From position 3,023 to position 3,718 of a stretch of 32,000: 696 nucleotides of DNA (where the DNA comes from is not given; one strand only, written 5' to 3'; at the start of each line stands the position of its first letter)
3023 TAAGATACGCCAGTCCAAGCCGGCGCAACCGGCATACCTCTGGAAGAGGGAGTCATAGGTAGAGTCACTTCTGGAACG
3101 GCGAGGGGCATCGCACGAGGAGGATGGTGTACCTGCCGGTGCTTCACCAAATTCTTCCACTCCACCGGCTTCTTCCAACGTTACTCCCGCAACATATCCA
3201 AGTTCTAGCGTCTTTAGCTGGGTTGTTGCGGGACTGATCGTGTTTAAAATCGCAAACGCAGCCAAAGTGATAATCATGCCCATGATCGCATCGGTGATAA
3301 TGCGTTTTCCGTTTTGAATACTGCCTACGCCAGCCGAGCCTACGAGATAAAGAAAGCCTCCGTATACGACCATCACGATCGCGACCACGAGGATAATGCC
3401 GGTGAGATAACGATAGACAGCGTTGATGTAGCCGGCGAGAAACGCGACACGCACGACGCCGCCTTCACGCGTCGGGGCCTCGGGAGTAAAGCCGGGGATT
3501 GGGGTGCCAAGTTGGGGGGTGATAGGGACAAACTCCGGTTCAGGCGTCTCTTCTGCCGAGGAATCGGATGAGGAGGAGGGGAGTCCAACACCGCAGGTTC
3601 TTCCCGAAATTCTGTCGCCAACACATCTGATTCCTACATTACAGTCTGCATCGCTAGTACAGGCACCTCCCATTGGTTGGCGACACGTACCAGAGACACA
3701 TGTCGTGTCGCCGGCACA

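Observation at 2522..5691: Paralogous modular proteins: conserved Cys-rich head and pilin-like hairpin, swapped enzymatic C-termini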

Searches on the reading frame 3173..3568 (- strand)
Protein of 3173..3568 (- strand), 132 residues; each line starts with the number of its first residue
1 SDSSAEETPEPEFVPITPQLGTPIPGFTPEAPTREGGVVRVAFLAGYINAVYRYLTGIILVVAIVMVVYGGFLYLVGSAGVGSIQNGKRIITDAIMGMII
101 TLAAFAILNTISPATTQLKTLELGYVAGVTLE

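Call 45: search_protein_representatives(alignment_id=A2)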
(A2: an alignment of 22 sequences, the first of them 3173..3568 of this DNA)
Query: 22 sequences, 121 profile positions. Proteins with E-value up to 0.001 (for the whole library): 59800; up to 1e-10: 15304; up to 1e-30: 304. The best 150 are listed.
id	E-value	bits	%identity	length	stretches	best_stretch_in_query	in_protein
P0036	3.4e-61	220.5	-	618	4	39-117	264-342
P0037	2.2e-57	208.3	-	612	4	34-114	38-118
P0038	1.5e-50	186.2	-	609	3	38-116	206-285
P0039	3.7e-50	184.9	-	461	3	34-120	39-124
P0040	2.5e-48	179.0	-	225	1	2-120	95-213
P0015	8.5e-48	177.3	-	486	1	2-120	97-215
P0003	1.1e-47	176.9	-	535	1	2-120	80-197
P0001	1.6e-47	176.5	-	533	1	2-120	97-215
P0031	3.8e-47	175.2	-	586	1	2-120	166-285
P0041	5.1e-47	174.8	-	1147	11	39-100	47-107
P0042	6.2e-47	174.5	-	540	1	3-121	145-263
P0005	8.6e-47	174.1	-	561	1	2-120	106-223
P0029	1.0e-46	173.8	-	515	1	3-120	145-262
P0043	2.6e-46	172.5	-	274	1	2-120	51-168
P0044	4.9e-46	171.6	-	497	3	27-120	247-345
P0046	1.6e-45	170.0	-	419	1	2-120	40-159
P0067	4.9e-43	161.9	-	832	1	3-120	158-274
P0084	1.3e-39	150.9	-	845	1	8-120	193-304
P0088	1.2e-38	147.8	-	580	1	3-120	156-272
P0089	1.6e-38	147.3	-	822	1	4-120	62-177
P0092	2.0e-38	147.1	-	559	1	9-120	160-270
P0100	2.8e-37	143.3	-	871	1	2-120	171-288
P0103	5.8e-37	142.3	-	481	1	10-118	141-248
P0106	8.7e-37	141.8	-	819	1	2-120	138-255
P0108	1.1e-36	141.4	-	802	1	5-119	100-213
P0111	1.9e-36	140.6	-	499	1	10-120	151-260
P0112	2.1e-36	140.5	-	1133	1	8-120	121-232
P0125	1.2e-35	138.1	-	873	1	5-121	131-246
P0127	1.9e-35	137.5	-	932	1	4-120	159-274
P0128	2.2e-35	137.3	-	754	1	8-120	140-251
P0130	2.4e-35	137.1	-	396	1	2-120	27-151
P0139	7.8e-35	135.5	-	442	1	4-120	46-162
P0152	8.5e-34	132.1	-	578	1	9-120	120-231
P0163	1.7e-33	131.2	-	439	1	8-120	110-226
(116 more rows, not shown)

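Call 54: search_protein_families(library=pfam, proteins=[P0067, P0084, P0089, P0100, P0106, P0112, P0125, P0127, P0108, P0128], max_evalue=0.01)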
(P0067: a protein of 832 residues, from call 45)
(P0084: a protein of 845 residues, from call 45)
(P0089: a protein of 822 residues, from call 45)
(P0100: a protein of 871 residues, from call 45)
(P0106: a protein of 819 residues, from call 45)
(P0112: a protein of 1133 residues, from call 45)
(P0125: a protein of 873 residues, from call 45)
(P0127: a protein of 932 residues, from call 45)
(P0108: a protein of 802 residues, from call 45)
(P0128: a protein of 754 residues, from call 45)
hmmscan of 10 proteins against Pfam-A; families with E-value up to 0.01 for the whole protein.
P0067 (832 aa): 2 families
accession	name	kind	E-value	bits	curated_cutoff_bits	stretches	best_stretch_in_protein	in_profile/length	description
PF13529.12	Peptidase_C39_2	-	2.2e-11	45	24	1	313-498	2-141/143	Peptidase_C39 like family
PF18895.5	T4SS_pilin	-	0.0072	16.8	26.6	0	197-258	9-70/71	Type IV secretion system pilin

P0084 (845 aa): 3 families
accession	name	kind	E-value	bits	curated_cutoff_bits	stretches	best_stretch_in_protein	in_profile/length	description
PF13529.12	Peptidase_C39_2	-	9.3e-09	36.4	24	1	388-525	13-141/143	Peptidase_C39 like family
PF18895.5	T4SS_pilin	-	0.0061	17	26.6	0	229-285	11-67/71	Type IV secretion system pilin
PF22237.3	SO2946-like_C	-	0.0074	16.7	27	0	522-576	102-157/163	SO2946-like, C-terminal domain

P0089 (822 aa): 2 families
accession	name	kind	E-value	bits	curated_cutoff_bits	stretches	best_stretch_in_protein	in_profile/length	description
PF13529.12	Peptidase_C39_2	-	1.3e-06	29.5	24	1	282-443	12-142/143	Peptidase_C39 like family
PF18895.5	T4SS_pilin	-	4e-05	24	26.6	1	99-160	8-69/71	Type IV secretion system pilin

P0100 (871 aa): 2 families
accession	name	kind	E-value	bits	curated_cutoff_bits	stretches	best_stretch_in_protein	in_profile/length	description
PF13529.12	Peptidase_C39_2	-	4.9e-08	34.1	24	1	379-510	12-141/143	Peptidase_C39 like family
PF18895.5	T4SS_pilin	-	0.0061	17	26.6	0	210-262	8-60/71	Type IV secretion system pilin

P0106 (819 aa): 1 family
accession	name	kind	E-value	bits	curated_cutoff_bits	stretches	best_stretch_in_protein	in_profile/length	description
PF13529.12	Peptidase_C39_2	-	5.9e-08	33.8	24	1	349-467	12-134/143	Peptidase_C39 like family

P0112 (1133 aa): 2 families
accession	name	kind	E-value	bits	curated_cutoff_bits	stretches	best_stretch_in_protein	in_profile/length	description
PF18895.5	T4SS_pilin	-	3e-06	27.7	26.6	1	155-208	9-62/71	Type IV secretion system pilin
PF13529.12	Peptidase_C39_2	-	1.2e-05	26.4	24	1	359-514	12-137/143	Peptidase_C39 like family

P0125 (873 aa): 2 families
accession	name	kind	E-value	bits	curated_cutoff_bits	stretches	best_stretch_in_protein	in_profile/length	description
PF13529.12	Peptidase_C39_2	-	6e-06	27.3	24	0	455-517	87-141/143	Peptidase_C39 like family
PF18895.5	T4SS_pilin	-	2.1e-05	24.9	26.6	1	167-227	8-68/71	Type IV secretion system pilin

P0127 (932 aa): 2 families
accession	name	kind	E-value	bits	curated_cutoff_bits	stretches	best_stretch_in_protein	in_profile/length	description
PF13529.12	Peptidase_C39_2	-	1.8e-07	32.2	24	1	531-586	88-141/143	Peptidase_C39 like family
PF18895.5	T4SS_pilin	-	3.5e-05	24.2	26.6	1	197-258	9-70/71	Type IV secretion system pilin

P0108 (802 aa): 2 families
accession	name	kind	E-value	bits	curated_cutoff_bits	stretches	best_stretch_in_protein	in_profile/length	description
PF18895.5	T4SS_pilin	-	5.8e-06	26.7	26.6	1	136-197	8-69/71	Type IV secretion system pilin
PF20228.3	DUF6587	-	0.0039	18.3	27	0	177-217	5-43/82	Family of unknown function (DUF6587)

P0128 (754 aa): 1 family
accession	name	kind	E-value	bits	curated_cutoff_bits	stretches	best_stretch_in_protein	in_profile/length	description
PF18895.5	T4SS_pilin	-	8e-06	26.3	26.6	1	173-233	8-68/71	Type IV secretion system pilin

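Call 55: search_protein_families(library=pfam, proteins=[P0092, P0103, P0111, P0042, P0088, P0046, P0130, P0139, P0152, P0163], max_evalue=0.01)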
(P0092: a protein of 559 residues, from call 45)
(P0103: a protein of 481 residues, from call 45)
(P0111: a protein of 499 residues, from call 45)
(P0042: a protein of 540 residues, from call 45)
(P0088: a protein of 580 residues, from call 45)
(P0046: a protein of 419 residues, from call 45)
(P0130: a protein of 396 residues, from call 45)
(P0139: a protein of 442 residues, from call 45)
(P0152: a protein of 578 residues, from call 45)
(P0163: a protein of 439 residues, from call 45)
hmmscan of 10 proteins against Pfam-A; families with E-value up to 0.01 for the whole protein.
P0092 (559 aa): 1 family
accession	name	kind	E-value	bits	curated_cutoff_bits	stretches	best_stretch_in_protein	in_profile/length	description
PF18895.5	T4SS_pilin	-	0.0014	19.1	26.6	1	193-252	9-68/71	Type IV secretion system pilin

P0103 (481 aa): 2 families
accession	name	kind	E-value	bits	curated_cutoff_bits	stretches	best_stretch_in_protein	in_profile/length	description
PF01510.30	Amidase_2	-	1.9e-20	74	26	1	313-457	3-130/131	N-acetylmuramoyl-L-alanine amidase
PF18895.5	T4SS_pilin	-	7.3e-05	23.2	26.6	1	172-234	8-70/71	Type IV secretion system pilin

P0111 (499 aa): 2 families
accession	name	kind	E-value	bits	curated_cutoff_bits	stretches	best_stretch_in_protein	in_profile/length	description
PF06725.17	3D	-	3.4e-05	24.4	23.8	1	422-481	2-67/72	3D domain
PF18895.5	T4SS_pilin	-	4.2e-05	24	26.6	1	183-244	9-70/71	Type IV secretion system pilin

P0042 (540 aa): 1 family
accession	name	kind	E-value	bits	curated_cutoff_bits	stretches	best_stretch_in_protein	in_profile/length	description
PF18895.5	T4SS_pilin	-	0.00021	21.8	26.6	1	182-246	7-70/71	Type IV secretion system pilin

P0088 (580 aa): 1 family
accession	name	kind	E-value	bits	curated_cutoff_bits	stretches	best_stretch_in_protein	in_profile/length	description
PF18895.5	T4SS_pilin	-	0.00043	20.8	26.6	1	194-255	8-69/71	Type IV secretion system pilin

P0046 (419 aa): 1 family
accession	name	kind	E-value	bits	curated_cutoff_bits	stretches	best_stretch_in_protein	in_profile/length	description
PF18895.5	T4SS_pilin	-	0.0003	21.2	26.6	1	80-143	8-70/71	Type IV secretion system pilin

P0130 (396 aa): 1 family
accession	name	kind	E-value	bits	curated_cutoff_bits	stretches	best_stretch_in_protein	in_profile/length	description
PF18895.5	T4SS_pilin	-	2.6e-09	37.5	26.6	1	71-129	7-64/71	Type IV secretion system pilin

P0139 (442 aa): 1 family
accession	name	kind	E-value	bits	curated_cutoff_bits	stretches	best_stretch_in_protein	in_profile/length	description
PF18895.5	T4SS_pilin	-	7.4e-08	32.8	26.6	1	82-138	7-62/71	Type IV secretion system pilin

P0152 (578 aa): 2 families
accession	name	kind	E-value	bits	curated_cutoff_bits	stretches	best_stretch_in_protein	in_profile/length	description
PF03781.23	FGE-sulfatase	-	2.4e-06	27.8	23.3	1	343-395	89-141/255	Sulfatase-modifying factor enzyme 1-like domain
PF18895.5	T4SS_pilin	-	0.0063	17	26.6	1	161-214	16-69/71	Type IV secretion system pilin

P0163 (439 aa): 2 families
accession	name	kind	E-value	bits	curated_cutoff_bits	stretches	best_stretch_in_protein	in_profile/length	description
PF18895.5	T4SS_pilin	-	2.5e-07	31.1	26.6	1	146-210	7-70/71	Type IV secretion system pilin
PF01551.29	Peptidase_M23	-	4.6e-07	30.4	28.7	1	295-371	5-74/96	Peptidase family M23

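Call 69: find_encoding_contigs(protein=P0103, flank=10000, max_places=2)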
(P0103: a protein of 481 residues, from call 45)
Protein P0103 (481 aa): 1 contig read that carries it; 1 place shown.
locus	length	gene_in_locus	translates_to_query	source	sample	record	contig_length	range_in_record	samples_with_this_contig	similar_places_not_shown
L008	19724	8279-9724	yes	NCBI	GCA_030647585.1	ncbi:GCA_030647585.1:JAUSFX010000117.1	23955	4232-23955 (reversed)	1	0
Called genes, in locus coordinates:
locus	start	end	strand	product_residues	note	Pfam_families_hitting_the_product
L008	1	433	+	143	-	PF04011:LemA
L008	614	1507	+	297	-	PF01435:Peptidase_M48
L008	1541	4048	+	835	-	PF02861:Clp_N, PF00004:AAA, PF17871:AAA_lid_9, PF00158:Sigma54_activat, PF07724:AAA_2, PF00004:AAA, PF07728:AAA_5, PF10431:ClpB_D2-small, +9 more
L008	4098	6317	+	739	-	-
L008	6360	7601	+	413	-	PF26549:Tricorn_N (faint)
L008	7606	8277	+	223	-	PF13462:Thioredoxin_4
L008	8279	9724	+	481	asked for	PF01510:Amidase_2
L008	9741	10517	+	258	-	PF06725:3D (weak)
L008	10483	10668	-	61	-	-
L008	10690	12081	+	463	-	PF18073:Zn_ribbon_LapB (weak), PF13481:AAA_25, PF03796:DnaB_C (faint), PF06745:ATPase, PF23442:DUF7125 (weak), PF13191:AAA_16 (faint), PF13401:AAA_22 (weak)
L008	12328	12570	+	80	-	-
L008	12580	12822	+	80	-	-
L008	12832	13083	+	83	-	-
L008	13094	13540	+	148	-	-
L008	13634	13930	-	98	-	PF01541:GIY-YIG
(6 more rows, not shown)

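Call 70: find_encoding_contigs(protein=P0163, flank=10000, max_places=2)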
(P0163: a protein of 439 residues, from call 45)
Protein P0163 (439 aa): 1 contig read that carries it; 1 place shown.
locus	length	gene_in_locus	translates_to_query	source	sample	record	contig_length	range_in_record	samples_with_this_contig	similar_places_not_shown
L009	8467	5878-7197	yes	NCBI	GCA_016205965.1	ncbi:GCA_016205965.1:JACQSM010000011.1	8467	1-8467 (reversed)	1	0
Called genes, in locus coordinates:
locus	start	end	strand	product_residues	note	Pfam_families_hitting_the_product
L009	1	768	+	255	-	PF01435:Peptidase_M48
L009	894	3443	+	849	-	PF02861:Clp_N, PF00004:AAA, PF17871:AAA_lid_9, PF00158:Sigma54_activat, PF00004:AAA, PF07724:AAA_2, PF07728:AAA_5, PF10431:ClpB_D2-small, +8 more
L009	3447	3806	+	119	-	-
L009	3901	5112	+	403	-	-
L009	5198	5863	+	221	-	PF13462:Thioredoxin_4, PF01323:DSBA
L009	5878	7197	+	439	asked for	PF18895:T4SS_pilin (weak), PF01551:Peptidase_M23 (weak)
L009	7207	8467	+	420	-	PF18073:Zn_ribbon_LapB (weak), PF13481:AAA_25, PF03796:DnaB_C, PF06745:ATPase, PF23442:DUF7125 (weak)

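Call 71: find_related_loci(query=A2, collection=genome_contigs, flank=7000)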
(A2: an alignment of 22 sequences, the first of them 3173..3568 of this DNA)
Query A2 (132 aa) in genome_contigs; peptide patterns used: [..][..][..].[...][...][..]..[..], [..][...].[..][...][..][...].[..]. (x = any residue, [..] = any of these).
275 stretches matched a pattern; 189 encode a relative of the query (tblastn E <= 1e-3); the best 80 are kept; 79 distinct loci.
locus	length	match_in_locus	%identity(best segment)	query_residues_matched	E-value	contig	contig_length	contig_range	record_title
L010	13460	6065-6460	77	1-132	5e-61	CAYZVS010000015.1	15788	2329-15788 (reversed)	MAG TPA_asm: uncultured Gammaproteobacteria bacterium isolate SRP128246_co1_414 genome assembly, contig: NODE_8252_lengt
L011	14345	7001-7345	79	13-126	1e-53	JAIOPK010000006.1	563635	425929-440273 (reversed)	MAG: Candidatus Uhrbacteria bacterium isolate LakeFargette_0920_ALND_MAG_54_14 LacPavin_0920_ALND_scaffold_118019, whole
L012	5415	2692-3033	66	13-126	2e-47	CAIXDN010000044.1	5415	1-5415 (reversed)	Candidatus Uhrbacteria bacterium isolate Kiruna3_bin-2585 genome assembly, contig: bin-2585:44/81, whole genome shotgun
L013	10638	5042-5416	57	1-126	1e-40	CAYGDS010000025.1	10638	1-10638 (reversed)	MAG TPA_asm: uncultured Gammaproteobacteria bacterium isolate ERP113451_co3_74 genome assembly, contig: NODE_5196_length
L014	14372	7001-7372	49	7-132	3e-38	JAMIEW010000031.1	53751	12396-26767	MAG: bacterium isolate UR_AS_metabat.104 k201_2282234, whole genome shotgun sequence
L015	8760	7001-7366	56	8-130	4e-38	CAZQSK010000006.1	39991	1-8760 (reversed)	MAG TPA_asm: uncultured Gammaproteobacteria bacterium isolate binchicken_co105_443 genome assembly, contig: NODE_1157_le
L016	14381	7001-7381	52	3-130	6e-38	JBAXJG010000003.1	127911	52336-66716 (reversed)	MAG: Candidatus Uhrbacteria bacterium isolate ELA369 MAG369_3, whole genome shotgun sequence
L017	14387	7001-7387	53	3-132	4e-37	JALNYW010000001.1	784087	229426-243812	MAG: Patescibacteria group bacterium isolate SO_2017_GW1 bin 229 NODE_44_length_784087_cov_3.662143_OW334_2017, whole ge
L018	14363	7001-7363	55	12-132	1e-35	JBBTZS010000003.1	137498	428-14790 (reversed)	MAG: Patescibacteria group bacterium isolate H41-bin078_1 H41_bin078_1_000000000003, whole genome shotgun sequence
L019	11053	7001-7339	60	10-123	1e-34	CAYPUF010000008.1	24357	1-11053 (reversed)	MAG TPA_asm: uncultured Gammaproteobacteria bacterium isolate SRP093185_co1_134 genome assembly, contig: NODE_1169_lengt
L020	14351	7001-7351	53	15-132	3e-34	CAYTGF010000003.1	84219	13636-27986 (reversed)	MAG TPA_asm: uncultured Gammaproteobacteria bacterium isolate SRP342105_co1_166 genome assembly, contig: NODE_349_length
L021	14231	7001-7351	57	8-123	1e-33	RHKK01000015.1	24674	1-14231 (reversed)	MAG: Candidatus Uhrbacteria bacterium isolate UHB N2_1.scaffold_542, whole genome shotgun sequence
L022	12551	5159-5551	45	1-132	1e-32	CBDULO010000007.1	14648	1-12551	MAG TPA_asm: uncultured bacterium isolate SRR18550247_binner12_Refined_17 genome assembly, contig: ERZ25074849.169, whol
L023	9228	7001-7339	51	16-129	4e-32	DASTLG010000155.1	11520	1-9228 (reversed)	MAG TPA_asm: Patescibacteria group bacterium isolate SMAG_U2644 k141_1189222, whole genome shotgun sequence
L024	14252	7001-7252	68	36-119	4e-32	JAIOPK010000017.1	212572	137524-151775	MAG: Candidatus Uhrbacteria bacterium isolate LakeFargette_0920_ALND_MAG_54_14 LacPavin_0920_ALND_scaffold_428047, whole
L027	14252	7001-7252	68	36-119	7e-31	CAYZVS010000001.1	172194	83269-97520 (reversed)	MAG TPA_asm: uncultured Gammaproteobacteria bacterium isolate SRP128246_co1_414 genome assembly, contig: NODE_22_length_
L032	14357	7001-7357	43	5-123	3e-28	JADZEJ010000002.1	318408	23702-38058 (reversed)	MAG: Candidatus Uhrbacteria bacterium isolate SJ814 c_000000441611, whole genome shotgun sequence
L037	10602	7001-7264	58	34-122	4e-27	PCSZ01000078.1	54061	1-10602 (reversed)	MAG: Candidatus Uhrbacteria bacterium CG22_combo_CG10-13_8_21_14_all_47_17 CG22_scaffold_1210_c, whole genome shotgun se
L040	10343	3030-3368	44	9-123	7e-27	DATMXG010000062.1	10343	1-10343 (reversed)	MAG TPA_asm: Candidatus Methylomirabilis sp. isolate SMAG_U13114 k141_183211, whole genome shotgun sequence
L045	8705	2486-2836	40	16-132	8e-26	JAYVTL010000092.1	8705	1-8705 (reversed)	MAG: Candidatus Uhrbacteria bacterium isolate GL74_UP_concoct_124_sub GL74_UP_concoct_124_sub_91, whole genome shotgun s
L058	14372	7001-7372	46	3-126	2e-24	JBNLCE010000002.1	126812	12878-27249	MAG: Patescibacteria group bacterium isolate C2.bin.10.permissive NODE_2_length_126812_cov_5.129939, whole genome shotgu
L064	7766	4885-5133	54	36-119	9e-24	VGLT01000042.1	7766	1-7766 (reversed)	MAG: Candidatus Uhrbacteria bacterium isolate M_DeepCast_50m_m1_090 M_DeepCast_50m_m1_090_Ga0194121_10017269, whole geno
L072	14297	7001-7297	49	24-123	8e-23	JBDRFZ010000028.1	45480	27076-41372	MAG: Patescibacteria group bacterium isolate MEGAHIT-group-1.403 k141_2180935, whole genome shotgun sequence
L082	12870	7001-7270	47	36-126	4e-22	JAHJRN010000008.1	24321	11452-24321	MAG: Patescibacteria group bacterium isolate OS_PC_MetaG.mb.153 OS_PC_MetaG.mb.153_k141_107366, whole genome shotgun seq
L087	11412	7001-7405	38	1-126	1e-21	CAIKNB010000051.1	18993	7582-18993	Candidatus Uhrbacteria bacterium isolate AM-2014_bin-3131 genome assembly, contig: bin-3131:051/174, whole genome shotgu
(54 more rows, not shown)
